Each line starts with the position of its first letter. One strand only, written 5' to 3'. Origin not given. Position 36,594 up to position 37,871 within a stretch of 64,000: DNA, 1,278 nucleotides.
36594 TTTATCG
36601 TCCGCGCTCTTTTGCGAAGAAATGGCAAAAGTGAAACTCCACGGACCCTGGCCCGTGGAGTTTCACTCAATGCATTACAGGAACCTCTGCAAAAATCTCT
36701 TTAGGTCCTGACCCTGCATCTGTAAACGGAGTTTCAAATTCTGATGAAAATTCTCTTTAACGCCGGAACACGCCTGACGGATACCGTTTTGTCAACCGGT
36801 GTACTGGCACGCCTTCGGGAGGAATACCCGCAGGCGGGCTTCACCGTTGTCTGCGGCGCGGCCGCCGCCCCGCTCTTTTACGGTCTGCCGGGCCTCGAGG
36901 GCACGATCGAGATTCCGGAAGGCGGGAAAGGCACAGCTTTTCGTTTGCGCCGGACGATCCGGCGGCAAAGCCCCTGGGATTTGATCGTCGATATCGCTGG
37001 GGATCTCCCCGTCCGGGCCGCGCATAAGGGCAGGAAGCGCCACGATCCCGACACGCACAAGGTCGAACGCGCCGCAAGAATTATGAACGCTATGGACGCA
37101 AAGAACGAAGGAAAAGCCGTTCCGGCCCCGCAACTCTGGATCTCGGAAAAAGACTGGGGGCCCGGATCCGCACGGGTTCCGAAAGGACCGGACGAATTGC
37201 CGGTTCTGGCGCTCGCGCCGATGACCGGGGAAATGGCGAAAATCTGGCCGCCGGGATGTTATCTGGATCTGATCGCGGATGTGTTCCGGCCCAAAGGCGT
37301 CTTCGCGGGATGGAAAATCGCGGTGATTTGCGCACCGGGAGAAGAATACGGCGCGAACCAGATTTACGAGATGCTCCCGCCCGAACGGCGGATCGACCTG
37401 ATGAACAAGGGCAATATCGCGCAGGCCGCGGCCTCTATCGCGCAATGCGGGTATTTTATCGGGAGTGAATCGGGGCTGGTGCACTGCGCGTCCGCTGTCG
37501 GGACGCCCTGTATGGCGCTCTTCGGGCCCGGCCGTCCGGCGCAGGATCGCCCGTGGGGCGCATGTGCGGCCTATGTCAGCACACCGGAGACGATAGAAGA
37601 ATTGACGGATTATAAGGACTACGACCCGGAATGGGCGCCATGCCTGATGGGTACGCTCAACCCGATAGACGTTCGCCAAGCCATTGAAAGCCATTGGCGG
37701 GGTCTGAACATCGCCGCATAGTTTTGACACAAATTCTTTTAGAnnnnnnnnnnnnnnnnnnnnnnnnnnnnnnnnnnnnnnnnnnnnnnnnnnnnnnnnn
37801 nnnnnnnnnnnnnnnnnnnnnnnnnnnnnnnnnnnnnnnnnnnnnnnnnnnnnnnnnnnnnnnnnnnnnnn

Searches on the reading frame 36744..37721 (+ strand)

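Call 19: search_protein_families(library=pfam, proteins=[window:36744-37721:+], max_evalue=0.0001)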
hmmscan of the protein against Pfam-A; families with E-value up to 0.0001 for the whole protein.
window:36744-37721:+ (325 aa): 1 family
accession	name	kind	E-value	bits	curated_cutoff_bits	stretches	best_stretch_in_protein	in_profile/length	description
PF01075.23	Glyco_transf_9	-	2.6e-17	63.4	22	1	97-280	54-229/247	Glycosyltransferase family 9 (heptosyltransferase)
